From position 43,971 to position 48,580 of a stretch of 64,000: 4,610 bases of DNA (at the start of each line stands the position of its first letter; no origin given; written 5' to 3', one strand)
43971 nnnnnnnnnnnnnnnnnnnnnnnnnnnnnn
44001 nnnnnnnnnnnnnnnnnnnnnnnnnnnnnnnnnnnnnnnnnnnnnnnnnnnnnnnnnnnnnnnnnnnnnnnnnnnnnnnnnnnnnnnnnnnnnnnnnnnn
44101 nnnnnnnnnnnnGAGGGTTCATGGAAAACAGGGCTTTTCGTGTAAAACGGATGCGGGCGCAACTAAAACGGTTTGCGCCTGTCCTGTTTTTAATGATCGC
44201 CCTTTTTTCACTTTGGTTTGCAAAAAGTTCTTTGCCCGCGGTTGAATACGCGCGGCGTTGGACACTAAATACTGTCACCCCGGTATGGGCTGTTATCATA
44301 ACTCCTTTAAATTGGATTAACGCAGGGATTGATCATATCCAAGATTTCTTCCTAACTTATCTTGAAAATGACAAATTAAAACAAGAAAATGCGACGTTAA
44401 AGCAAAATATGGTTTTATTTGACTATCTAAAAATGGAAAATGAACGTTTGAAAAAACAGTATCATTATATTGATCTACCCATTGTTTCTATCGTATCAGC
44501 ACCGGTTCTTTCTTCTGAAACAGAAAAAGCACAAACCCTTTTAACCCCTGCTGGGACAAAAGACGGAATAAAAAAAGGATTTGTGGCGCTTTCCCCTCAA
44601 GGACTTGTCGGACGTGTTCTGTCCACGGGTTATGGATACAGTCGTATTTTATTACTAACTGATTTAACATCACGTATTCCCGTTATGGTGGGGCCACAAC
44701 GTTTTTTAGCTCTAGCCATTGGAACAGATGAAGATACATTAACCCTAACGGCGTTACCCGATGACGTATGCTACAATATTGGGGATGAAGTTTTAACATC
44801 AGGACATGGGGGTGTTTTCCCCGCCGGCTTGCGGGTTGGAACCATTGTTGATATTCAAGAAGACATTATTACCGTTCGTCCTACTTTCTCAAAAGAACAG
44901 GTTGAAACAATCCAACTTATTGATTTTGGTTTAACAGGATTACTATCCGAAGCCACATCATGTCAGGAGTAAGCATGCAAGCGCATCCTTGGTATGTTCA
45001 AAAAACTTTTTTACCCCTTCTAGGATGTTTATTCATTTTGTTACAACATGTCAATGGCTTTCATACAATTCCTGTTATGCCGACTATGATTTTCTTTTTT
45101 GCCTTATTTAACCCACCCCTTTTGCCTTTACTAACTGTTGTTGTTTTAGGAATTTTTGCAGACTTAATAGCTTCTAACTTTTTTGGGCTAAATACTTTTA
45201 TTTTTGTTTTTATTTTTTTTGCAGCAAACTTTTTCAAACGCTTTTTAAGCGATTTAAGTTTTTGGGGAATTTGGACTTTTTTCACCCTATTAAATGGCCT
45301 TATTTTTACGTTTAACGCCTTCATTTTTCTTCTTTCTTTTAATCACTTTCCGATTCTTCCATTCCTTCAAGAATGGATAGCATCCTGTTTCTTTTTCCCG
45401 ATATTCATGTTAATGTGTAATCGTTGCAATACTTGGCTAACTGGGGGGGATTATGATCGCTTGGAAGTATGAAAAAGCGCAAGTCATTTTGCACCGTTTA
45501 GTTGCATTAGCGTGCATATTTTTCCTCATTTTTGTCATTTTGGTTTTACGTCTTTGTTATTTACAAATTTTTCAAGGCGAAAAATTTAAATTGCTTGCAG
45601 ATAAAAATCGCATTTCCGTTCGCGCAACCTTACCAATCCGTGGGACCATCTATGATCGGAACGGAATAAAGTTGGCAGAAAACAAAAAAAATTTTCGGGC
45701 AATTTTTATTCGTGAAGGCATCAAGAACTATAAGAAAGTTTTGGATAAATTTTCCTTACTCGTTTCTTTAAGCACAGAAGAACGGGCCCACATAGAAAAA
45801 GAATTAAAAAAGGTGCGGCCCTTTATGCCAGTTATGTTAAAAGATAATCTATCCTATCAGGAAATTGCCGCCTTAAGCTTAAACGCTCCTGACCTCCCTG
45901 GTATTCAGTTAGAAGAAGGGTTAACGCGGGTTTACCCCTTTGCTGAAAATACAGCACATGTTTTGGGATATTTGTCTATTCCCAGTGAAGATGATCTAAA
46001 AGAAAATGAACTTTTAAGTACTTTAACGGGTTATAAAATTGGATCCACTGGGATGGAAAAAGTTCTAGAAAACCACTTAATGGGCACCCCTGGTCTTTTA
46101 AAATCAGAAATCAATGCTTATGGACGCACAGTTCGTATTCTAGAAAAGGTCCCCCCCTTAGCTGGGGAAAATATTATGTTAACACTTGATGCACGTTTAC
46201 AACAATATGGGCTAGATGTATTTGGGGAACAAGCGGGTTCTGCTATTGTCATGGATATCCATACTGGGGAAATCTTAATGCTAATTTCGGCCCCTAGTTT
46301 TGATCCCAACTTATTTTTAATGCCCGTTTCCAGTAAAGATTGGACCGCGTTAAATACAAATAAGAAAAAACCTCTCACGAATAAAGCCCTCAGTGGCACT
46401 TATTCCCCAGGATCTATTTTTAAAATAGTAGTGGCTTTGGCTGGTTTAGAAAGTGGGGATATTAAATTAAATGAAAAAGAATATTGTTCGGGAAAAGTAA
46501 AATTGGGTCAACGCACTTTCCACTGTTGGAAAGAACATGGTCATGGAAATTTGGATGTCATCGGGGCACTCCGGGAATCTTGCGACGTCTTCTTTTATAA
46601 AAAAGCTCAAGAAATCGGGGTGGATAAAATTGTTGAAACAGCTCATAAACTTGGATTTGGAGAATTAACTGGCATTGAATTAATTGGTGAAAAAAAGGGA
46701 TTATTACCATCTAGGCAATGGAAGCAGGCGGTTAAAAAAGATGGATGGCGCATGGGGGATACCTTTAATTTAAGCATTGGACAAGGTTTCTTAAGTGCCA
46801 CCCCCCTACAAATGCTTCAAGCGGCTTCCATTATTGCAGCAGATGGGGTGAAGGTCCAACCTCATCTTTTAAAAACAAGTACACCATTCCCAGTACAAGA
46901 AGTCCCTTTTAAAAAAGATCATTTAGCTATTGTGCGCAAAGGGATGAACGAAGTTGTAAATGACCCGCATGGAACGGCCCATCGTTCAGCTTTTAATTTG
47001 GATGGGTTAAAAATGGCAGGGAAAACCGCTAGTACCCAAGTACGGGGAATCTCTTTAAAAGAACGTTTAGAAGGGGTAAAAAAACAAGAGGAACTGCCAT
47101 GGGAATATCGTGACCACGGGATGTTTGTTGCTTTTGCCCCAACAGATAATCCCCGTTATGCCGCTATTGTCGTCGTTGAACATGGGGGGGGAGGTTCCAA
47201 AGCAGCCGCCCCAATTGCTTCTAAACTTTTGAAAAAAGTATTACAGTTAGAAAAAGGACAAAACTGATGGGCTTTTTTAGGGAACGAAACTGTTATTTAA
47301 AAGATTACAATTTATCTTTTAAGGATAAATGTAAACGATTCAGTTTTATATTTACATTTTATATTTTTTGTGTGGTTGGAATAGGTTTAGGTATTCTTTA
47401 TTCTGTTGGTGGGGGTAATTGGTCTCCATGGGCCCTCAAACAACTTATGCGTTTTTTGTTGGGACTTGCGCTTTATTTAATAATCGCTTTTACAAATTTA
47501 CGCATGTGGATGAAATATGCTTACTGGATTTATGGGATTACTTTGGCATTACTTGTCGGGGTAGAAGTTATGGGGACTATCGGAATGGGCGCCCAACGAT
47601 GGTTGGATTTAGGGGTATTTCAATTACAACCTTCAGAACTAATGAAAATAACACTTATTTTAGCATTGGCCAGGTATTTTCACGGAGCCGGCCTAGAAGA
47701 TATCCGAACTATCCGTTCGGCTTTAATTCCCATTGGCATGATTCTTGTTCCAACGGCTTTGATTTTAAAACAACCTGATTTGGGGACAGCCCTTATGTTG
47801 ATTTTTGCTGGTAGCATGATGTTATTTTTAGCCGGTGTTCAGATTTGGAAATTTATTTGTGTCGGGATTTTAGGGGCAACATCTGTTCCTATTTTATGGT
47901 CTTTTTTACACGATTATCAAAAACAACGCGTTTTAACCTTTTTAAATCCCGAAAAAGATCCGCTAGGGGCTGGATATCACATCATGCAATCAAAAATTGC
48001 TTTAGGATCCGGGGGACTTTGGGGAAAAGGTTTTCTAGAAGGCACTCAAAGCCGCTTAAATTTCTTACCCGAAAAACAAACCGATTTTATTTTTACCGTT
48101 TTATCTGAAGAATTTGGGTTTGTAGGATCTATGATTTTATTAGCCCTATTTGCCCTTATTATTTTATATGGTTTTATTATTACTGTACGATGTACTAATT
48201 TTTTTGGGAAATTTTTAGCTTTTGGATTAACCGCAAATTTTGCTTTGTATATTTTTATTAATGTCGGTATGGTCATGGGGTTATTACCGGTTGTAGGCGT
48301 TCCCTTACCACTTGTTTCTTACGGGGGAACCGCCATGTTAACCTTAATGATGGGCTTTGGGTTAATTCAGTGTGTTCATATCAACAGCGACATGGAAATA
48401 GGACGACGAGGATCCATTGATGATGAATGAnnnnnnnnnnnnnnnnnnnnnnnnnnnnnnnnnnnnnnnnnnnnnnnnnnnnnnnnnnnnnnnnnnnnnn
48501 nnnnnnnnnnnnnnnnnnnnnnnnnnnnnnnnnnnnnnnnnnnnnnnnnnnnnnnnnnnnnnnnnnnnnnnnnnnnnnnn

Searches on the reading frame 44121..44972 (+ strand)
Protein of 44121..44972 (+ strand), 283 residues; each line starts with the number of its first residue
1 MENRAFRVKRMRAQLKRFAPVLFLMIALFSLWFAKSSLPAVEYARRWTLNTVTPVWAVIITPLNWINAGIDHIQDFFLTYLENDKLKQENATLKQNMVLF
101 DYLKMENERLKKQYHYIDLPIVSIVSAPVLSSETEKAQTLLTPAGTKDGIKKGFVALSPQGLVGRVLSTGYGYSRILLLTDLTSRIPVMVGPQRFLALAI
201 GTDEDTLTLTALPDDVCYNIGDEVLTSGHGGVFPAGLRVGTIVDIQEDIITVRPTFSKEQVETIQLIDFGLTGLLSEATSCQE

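Call 19: search_protein_families(library=pfam, proteins=[window:44121-44972:+], max_evalue=0.001)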
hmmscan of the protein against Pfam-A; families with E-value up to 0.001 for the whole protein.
window:44121-44972:+ (283 aa): 1 family
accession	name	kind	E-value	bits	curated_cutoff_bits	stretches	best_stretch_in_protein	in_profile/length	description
PF04085.20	MreC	-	1.3e-26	93.5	28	1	134-264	7-143/147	Rod shape-determining protein MreC, barrel core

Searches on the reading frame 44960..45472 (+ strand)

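Call 19: search_protein_families(library=pfam, proteins=[window:44960-45472:+], max_evalue=0.001)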
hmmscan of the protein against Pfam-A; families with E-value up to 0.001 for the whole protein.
window:44960-45472:+ (170 aa): 1 family
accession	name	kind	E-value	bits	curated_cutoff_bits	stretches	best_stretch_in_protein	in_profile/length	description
PF04093.17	MreD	-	0.00054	20.6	24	1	43-154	40-156/158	rod shape-determining protein MreD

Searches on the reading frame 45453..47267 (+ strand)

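Call 19: search_protein_families(library=pfam, proteins=[window:45453-47267:+], max_evalue=0.001)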
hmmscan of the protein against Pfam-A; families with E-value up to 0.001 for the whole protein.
window:45453-47267:+ (604 aa): 2 families
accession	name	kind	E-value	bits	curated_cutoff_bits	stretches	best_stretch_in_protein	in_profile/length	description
PF00905.27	Transpeptidase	-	5.1e-67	226.6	22.1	1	262-594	1-299/299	Penicillin binding protein transpeptidase domain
PF03717.20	PBP_dimer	-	3.8e-35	122.4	24.4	1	61-228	4-177/180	Penicillin-binding Protein dimerisation domain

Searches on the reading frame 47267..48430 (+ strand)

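Call 19: search_protein_families(library=pfam, proteins=[window:47267-48430:+], max_evalue=0.001)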
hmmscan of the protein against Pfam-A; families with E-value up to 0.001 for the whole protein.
window:47267-48430:+ (387 aa): 1 family
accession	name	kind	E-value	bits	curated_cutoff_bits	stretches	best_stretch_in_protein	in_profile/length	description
PF01098.24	FTSW_RODA_SPOVE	-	5.2e-102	341.9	26.4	1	53-373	35-353/356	Cell cycle protein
